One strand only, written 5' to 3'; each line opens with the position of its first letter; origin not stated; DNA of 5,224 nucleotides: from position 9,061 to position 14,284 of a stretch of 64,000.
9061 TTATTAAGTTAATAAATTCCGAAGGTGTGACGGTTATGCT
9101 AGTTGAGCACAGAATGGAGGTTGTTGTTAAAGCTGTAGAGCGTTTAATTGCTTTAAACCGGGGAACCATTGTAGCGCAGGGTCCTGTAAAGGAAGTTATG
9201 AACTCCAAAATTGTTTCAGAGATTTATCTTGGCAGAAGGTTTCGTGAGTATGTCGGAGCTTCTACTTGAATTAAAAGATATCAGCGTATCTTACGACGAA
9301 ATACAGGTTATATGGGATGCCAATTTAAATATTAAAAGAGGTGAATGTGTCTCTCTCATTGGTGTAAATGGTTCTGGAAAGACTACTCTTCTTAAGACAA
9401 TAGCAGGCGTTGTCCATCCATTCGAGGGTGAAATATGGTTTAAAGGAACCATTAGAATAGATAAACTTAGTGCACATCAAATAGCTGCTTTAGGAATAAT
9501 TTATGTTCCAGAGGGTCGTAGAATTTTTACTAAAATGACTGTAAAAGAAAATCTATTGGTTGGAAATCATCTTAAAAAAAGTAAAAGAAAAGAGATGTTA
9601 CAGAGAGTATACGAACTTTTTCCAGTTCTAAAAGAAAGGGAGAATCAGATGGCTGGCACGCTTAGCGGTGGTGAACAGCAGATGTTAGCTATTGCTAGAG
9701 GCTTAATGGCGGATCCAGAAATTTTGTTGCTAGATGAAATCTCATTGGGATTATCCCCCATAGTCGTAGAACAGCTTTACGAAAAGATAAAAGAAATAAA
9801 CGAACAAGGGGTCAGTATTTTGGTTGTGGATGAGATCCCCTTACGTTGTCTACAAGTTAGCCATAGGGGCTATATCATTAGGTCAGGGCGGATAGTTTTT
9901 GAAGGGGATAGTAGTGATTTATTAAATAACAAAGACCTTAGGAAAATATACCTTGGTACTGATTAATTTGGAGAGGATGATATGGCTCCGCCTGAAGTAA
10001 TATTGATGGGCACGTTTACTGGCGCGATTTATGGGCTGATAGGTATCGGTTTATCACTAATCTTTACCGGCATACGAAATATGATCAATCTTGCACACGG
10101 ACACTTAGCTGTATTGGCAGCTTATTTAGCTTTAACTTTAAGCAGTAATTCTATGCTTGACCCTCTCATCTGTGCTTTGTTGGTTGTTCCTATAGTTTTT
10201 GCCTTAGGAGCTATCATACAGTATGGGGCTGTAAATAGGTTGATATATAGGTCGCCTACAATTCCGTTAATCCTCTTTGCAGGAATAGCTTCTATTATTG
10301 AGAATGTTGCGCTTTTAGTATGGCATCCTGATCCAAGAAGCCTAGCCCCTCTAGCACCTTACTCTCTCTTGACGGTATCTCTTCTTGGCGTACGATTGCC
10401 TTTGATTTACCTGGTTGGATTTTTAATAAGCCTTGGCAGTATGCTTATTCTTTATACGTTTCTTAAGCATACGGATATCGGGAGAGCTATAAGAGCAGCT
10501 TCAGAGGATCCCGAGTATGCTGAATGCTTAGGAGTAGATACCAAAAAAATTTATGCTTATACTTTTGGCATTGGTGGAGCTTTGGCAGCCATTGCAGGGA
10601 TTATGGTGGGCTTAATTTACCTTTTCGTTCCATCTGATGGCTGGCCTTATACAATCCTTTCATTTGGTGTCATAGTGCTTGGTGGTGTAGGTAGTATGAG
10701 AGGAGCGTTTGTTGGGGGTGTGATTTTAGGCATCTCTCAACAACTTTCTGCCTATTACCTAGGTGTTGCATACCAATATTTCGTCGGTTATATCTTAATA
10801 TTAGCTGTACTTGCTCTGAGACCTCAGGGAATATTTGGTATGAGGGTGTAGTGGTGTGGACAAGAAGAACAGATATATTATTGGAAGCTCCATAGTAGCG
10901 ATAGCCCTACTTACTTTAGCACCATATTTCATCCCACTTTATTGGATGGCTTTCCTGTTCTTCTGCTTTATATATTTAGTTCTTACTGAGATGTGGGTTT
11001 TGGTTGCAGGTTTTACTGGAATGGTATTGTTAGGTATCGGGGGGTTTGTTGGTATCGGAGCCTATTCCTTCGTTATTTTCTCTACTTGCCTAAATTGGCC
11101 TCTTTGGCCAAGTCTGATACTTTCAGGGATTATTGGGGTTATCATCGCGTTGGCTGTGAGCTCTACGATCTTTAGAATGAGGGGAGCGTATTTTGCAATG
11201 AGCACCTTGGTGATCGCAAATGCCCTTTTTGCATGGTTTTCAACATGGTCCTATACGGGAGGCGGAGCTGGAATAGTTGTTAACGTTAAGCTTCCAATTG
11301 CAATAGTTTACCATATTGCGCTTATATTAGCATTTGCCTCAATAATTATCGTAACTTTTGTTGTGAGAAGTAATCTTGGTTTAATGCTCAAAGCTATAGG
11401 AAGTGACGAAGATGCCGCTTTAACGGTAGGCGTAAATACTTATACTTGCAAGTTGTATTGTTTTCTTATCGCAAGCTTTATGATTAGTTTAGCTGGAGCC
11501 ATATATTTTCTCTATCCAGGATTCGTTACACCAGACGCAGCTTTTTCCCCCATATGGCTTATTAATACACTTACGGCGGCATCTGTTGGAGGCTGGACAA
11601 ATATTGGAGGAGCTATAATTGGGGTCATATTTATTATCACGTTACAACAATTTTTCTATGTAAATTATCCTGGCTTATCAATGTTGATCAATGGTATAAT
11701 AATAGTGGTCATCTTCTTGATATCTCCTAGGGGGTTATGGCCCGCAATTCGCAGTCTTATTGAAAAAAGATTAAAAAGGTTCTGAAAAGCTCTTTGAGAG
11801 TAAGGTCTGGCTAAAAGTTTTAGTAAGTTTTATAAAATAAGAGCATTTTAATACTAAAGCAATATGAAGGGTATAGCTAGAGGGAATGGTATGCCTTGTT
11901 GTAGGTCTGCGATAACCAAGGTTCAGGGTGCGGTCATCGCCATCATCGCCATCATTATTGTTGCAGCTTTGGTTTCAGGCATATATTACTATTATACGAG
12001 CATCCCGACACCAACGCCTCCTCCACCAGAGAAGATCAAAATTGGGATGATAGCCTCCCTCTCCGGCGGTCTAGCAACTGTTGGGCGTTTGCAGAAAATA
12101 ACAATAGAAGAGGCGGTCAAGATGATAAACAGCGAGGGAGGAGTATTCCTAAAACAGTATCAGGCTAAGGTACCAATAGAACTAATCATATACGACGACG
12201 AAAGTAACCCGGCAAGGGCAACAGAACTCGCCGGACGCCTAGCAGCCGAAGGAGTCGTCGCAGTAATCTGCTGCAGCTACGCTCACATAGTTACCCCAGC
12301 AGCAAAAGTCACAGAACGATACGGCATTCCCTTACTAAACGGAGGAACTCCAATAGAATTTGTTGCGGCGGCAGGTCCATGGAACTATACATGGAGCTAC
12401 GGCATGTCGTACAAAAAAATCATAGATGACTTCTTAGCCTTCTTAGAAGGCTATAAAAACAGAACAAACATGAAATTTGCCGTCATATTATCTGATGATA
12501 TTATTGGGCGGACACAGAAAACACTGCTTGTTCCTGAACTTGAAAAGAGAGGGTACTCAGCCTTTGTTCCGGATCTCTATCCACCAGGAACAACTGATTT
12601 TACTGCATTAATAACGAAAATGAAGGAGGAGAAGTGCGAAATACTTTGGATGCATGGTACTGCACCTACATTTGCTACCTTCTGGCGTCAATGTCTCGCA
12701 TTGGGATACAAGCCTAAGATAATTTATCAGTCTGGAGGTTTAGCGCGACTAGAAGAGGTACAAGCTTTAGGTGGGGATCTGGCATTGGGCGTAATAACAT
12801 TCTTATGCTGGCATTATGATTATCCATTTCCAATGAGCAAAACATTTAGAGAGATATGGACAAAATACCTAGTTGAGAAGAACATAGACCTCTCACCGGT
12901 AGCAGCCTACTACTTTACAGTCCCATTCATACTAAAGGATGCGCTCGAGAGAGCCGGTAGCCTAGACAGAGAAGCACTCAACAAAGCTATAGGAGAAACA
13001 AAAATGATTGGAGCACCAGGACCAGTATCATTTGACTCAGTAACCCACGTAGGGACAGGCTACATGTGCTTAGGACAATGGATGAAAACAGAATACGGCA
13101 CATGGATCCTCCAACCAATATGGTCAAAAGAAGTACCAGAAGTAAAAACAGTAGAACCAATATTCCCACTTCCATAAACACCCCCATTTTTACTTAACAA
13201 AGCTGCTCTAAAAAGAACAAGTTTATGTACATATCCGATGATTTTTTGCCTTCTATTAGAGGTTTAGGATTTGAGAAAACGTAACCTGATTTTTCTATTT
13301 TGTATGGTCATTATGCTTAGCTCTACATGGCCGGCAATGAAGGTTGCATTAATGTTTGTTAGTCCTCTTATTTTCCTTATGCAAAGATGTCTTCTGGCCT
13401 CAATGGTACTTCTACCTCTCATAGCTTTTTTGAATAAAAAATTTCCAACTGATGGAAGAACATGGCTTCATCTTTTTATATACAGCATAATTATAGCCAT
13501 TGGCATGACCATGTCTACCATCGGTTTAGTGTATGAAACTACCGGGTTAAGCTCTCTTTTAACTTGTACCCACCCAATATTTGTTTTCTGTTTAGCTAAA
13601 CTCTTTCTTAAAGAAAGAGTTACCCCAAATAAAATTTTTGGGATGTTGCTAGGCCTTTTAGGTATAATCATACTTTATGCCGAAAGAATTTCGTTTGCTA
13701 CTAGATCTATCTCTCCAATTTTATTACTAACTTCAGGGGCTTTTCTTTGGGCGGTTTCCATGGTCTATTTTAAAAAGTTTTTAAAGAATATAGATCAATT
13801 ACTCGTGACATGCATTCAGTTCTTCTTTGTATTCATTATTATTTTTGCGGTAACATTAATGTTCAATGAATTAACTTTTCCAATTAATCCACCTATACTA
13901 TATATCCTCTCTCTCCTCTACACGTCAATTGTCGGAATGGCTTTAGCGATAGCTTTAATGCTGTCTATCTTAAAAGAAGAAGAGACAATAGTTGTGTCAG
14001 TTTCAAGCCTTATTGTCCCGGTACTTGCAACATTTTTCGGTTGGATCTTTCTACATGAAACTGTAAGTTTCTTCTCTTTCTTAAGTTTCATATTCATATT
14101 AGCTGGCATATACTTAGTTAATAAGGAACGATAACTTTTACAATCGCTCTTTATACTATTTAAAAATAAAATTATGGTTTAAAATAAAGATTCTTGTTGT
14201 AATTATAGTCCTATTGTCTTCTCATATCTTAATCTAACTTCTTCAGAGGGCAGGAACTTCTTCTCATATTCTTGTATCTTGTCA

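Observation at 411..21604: A 21-kb catabolic island: Mo-hydroxylase, three amidohydrolase-2 enzymes, a PEPM/ICL-family lyase, a cupin, two fumarate-reductase-like flavoproteins and a Liv-type importer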

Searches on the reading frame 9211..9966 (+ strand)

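Call 3: search_protein_families(library=pfam, proteins=[window:9211-9966:+])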
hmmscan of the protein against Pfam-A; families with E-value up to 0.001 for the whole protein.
window:9211-9966:+ (251 aa): 3 families
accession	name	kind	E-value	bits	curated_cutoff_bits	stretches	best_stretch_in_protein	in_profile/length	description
PF00005.33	ABC_tran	-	1.2e-29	104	25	1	36-176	3-134/137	ABC transporter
PF13304.12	AAA_21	-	7.6e-09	36.5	27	1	48-84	3-45/304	AAA domain, putative AbiEii toxin, Type IV TA system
PF02463.25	SMC_N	-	0.00043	20.2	40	0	46-199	26-189/220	RecF/RecN/SMC N terminal domain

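Call 5: search_protein_families(library=ncbifam, proteins=[window:9211-9966:+], max_evalue=0.00001)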
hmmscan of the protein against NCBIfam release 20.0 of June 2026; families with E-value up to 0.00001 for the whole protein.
window:9211-9966:+ (251 aa): 185 families (the best 25 are shown)
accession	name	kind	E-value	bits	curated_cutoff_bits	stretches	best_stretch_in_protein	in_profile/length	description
NF008626.0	PRK11614.1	equivalog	1.5e-68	230.8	441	1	14-249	1-236/237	high-affinity branched-chain amino acid ABC transporter ATP-binding protein LivF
TIGR03410.1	urea_trans_UrtE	equivalog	2e-62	210.7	285.8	1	19-239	1-221/230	urea ABC transporter ATP-binding subunit UrtE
TIGR04406.1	LPS_export_lptB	equivalog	3.2e-49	167.4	240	1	19-250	2-235/239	LPS export ABC transporter ATP-binding protein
NF011967.0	PRK15439.1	equivalog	4.6e-40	137.5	586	1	15-240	8-230/510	autoinducer 2 ABC transporter ATP-binding protein LsrA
NF008449.1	PRK11300.1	equivalog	3.8e-38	131.2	362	2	14-123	1-109/255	high-affinity branched-chain amino acid ABC transporter ATP-binding protein LivG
TIGR03411.1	urea_trans_UrtD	equivalog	1.4e-37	129.7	304.1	1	18-250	2-242/242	urea ABC transporter ATP-binding protein UrtD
NF008144.0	PRK10895.1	equivalog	7.7e-37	127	381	1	19-251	4-238/241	LPS export ABC transporter ATP-binding protein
NF040840.2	tungstate_WtpC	equivalog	4.7e-33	114.9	440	1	19-240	2-221/347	tungstate ABC transporter ATP-binding protein WtpC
TIGR02315.1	ABC_phnC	equivalog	8.8e-32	110.4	266.1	1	18-247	1-242/243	phosphonate ABC transporter ATP-binding protein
NF006987.0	PRK09452.1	equivalog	8.9e-32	110.2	482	1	14-234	13-232/378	spermidine/putrescine ABC transporter ATP-binding protein PotA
TIGR03740.1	galliderm_ABC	subfamily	2.5e-31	109.1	309.75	1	19-247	1-218/223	lantibiotic protection ABC transporter ATP-binding subunit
NF043075.1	MMSYN1_0197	equivalog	2.7e-31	108.8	550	1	18-241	2-224/341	spermidine/putrescine ABC transporter ATP-binding protein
TIGR03265.1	PhnT2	equivalog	4.1e-31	108.5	457.7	1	18-228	4-213/353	putative 2-aminoethylphosphonate ABC transporter ATP-binding protein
TIGR00968.1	3a0106s01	subfamily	5.3e-31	107.9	342.75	1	20-238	2-219/237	sulfate ABC transporter ATP-binding protein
TIGR01188.1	drrA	subfamily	1.1e-30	107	312.45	1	27-238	2-212/302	daunorubicin resistance ABC transporter, ATP-binding protein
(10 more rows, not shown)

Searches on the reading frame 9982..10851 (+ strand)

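Call 3: search_protein_families(library=pfam, proteins=[window:9982-10851:+])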
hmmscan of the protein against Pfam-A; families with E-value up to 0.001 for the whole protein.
window:9982-10851:+ (289 aa): 1 family
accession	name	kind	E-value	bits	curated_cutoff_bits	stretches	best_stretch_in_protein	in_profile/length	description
PF02653.21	BPD_transp_2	-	1.7e-36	126.2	26.8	1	7-277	2-269/269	Branched-chain amino acid transport system / permease component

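Call 5: search_protein_families(library=ncbifam, proteins=[window:9982-10851:+], max_evalue=0.00001)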
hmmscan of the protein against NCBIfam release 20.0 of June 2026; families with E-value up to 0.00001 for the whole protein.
window:9982-10851:+ (289 aa): 8 families
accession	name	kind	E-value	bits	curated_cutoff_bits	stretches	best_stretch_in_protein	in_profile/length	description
TIGR03409.1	urea_trans_UrtB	equivalog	1.1e-36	127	250.3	1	7-288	4-289/291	urea ABC transporter permease subunit UrtB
NF008011.0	PRK10740.1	equivalog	2.7e-31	109.3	379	1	9-286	14-301/308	high-affinity branched-chain amino acid ABC transporter permease LivH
TIGR03622.1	urea_t_UrtB_arc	equivalog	1.3e-22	80.4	374.25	1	17-286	14-278/284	urea ABC transporter, permease protein UrtB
NF008450.0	PRK11301.1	subfamily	1.3e-09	38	366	1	141-288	263-409/418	high-affinity branched-chain amino acid ABC transporter permease LivM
NF040906.3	GguB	equivalog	2.1e-08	33.8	450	1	148-277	228-367/375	multiple monosaccharide ABC transporter permease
TIGR03727.1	urea_t_UrtC_arc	equivalog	2.3e-06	26.8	575.55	1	148-285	201-338/369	urea ABC transporter, permease protein UrtC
TIGR03408.1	urea_trans_UrtC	equivalog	4.5e-06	26.6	296.2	1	143-287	169-313/313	urea ABC transporter permease subunit UrtC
NF008441.0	PRK11285.1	equivalog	5e-06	25.8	378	1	34-277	74-321/333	L-arabinose ABC transporter permease AraH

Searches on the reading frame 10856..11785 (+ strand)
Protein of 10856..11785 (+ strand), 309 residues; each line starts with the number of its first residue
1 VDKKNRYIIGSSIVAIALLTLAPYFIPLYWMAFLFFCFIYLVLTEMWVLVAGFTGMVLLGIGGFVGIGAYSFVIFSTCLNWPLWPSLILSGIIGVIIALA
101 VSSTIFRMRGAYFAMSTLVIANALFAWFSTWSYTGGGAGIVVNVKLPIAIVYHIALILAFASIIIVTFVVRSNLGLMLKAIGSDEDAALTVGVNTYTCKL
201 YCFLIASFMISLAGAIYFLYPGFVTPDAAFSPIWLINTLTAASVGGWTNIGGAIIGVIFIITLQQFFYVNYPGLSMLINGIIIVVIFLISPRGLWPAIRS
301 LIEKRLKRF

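Call 4: search_protein_families(library=pfam, proteins=[window:10856-11785:+])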
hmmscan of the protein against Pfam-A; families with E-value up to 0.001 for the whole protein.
window:10856-11785:+ (309 aa): 1 family
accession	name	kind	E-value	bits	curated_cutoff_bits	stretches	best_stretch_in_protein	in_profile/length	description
PF02653.21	BPD_transp_2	-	1.3e-25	90.5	26.8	1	34-286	6-268/269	Branched-chain amino acid transport system / permease component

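Call 6: search_protein_families(library=ncbifam, proteins=[window:10856-11785:+], max_evalue=0.00001)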
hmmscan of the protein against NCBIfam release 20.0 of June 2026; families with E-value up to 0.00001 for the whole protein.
window:10856-11785:+ (309 aa): 4 families
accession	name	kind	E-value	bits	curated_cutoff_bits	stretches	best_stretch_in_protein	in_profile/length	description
NF008450.0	PRK11301.1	subfamily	3.5e-23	82.7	366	2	143-303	256-414/418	high-affinity branched-chain amino acid ABC transporter permease LivM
TIGR03408.1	urea_trans_UrtC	equivalog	2.6e-18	66.8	296.2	1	86-295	91-311/313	urea ABC transporter permease subunit UrtC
TIGR03727.1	urea_t_UrtC_arc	equivalog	5.8e-12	45.2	575.55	1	147-307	191-350/369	urea ABC transporter, permease protein UrtC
TIGR03409.1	urea_trans_UrtB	equivalog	1e-07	31.9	250.3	0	49-296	23-287/291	urea ABC transporter permease subunit UrtB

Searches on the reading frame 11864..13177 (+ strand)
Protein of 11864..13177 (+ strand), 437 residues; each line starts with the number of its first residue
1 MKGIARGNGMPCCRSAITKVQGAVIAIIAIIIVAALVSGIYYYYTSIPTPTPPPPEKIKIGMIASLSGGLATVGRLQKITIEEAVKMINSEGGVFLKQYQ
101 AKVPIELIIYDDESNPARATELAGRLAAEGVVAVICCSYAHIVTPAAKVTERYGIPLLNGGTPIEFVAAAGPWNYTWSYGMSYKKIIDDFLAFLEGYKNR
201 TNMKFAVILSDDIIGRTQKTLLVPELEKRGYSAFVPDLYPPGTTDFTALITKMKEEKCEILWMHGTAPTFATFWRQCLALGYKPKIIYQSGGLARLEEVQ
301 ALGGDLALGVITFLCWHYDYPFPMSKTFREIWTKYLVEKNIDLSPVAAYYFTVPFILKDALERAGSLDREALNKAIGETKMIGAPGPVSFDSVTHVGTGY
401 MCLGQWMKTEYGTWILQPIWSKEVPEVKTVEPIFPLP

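Call 4: search_protein_families(library=pfam, proteins=[window:11864-13177:+])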
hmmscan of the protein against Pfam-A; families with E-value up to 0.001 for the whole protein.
window:11864-13177:+ (437 aa): 3 families
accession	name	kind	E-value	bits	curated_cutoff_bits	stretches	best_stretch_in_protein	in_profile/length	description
PF13458.12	Peripla_BP_6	-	1.8e-48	166.4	31.7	1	57-407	1-339/343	Periplasmic binding protein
PF13433.12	Peripla_BP_5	-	1.9e-20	73.8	27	2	200-406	131-336/363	Periplasmic binding protein domain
PF01094.35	ANF_receptor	-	3.2e-05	23.6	25.4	1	102-392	22-336/353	Receptor family ligand binding region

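Call 6: search_protein_families(library=ncbifam, proteins=[window:11864-13177:+], max_evalue=0.00001)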
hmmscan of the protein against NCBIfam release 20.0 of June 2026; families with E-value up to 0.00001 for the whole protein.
window:11864-13177:+ (437 aa): 3 families
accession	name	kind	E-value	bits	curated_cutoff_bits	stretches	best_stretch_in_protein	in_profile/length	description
TIGR03407.1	urea_ABC_UrtA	exception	2.5e-19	69.4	492.75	1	58-396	1-329/361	urea ABC transporter substrate-binding protein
NF011933.0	PRK15404.1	subfamily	1.5e-17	63.7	477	1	56-394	25-348/370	high-affinity branched-chain amino acid ABC transporter substrate-binding protein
TIGR03669.1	urea_ABC_arch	equivalog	1.5e-08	34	494.8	0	58-140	1-77/375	urea ABC transporter substrate-binding protein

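Call 30: search_solved_structures(query=window:11864-13177:+, max_evalue=0.00001)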
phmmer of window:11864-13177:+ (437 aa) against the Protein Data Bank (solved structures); distinct sequences matched with E-value up to 0.00001: 19.
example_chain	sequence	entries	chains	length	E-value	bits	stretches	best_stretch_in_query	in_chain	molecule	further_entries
4n0q_A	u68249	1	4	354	4.3e-15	58.9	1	58-390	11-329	Leu/Ile/Val-binding protein homolog 3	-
8wch_A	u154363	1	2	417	2.3e-14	56.5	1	54-381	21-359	Probable Leu/Ile/Val-binding protein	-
2lbp_A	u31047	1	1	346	1.5e-13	53.8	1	57-392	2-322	LEUCINE-BINDING PROTEIN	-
8tg1_A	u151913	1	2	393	2.4e-13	53.1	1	55-392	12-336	Extracellular ligand-binding receptor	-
1usg_A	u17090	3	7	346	8.5e-13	51.3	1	57-392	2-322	LEUCINE-SPECIFIC BINDING PROTEIN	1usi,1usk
3ipc_A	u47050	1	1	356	9.3e-13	51.2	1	60-412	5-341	ABC transporter, substrate binding protein (Amino acid)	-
3ip5_A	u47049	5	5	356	2.3e-12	49.9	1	60-412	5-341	ABC transporter, substrate binding protein (Amino acid)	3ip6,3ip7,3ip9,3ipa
1z15_A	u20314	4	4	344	6.8e-11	45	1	56-320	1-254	Leu/Ile/Val-binding protein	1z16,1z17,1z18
3td9_A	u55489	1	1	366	9.8e-11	44.5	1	58-391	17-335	Branched chain amino acid ABC transporter, periplasmic amino acid-binding protein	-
2liv_A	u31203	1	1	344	2e-10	43.5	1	56-320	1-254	LEUCINE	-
4ey3_A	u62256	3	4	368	9.4e-10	41.3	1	57-394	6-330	Twin-arginine translocation pathway signal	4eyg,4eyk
7s6f_A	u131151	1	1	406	1.4e-08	37.4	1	51-392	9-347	Putative urea ABC transporter, urea binding protein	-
4evs_A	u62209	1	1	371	5.6e-08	35.4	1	56-400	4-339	PUTATIVE ABC TRANSPORTER SUBUNIT, SUBSTRATE-BINDING COMPONENT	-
7s6e_A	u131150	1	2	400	6.2e-08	35.3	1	56-396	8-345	Urea ABC transporter, periplasmic urea-binding protein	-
8z0g_A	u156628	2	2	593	6.6e-08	35.2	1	74-320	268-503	Leu/Ile/Val-binding protein,Leu/Ile/Val-binding protein,mNeonGreen | NeIle,Leu/Ile/Val-binding protein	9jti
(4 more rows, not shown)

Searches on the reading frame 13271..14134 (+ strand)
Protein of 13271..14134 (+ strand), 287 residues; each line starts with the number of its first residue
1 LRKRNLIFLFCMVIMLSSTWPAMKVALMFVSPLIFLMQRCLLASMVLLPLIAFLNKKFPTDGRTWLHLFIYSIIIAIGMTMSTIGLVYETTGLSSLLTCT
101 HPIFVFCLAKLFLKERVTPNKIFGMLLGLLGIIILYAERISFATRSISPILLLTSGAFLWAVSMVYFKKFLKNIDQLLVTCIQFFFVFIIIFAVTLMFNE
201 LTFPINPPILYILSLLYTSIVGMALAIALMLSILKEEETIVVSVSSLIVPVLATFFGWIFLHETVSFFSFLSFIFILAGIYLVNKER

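Call 4: search_protein_families(library=pfam, proteins=[window:13271-14134:+])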
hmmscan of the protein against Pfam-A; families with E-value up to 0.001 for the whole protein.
window:13271-14134:+ (287 aa): 1 family
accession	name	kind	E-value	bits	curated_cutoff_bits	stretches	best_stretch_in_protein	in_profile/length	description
PF00892.27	EamA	-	7.8e-39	133.5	28.2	2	149-284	3-134/135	EamA-like transporter family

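Call 6: search_protein_families(library=ncbifam, proteins=[window:13271-14134:+], max_evalue=0.00001)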
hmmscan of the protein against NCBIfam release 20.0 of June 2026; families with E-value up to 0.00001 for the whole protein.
window:13271-14134:+ (287 aa): 3 families
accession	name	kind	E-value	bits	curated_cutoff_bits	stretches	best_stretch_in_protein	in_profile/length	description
TIGR00950.1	2A78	equivalog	6.4e-19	68.4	230.2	1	32-279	17-262/264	carboxylate/amino acid/amine transporter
NF008432.0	PRK11272.1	equivalog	1.7e-16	60.3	270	1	8-285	14-287/294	drug/metabolite exporter YedA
NF008523.0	PRK11453.1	equivalog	4.9e-08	32.9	472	1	7-282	7-284/299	O-acetylserine/cysteine exporter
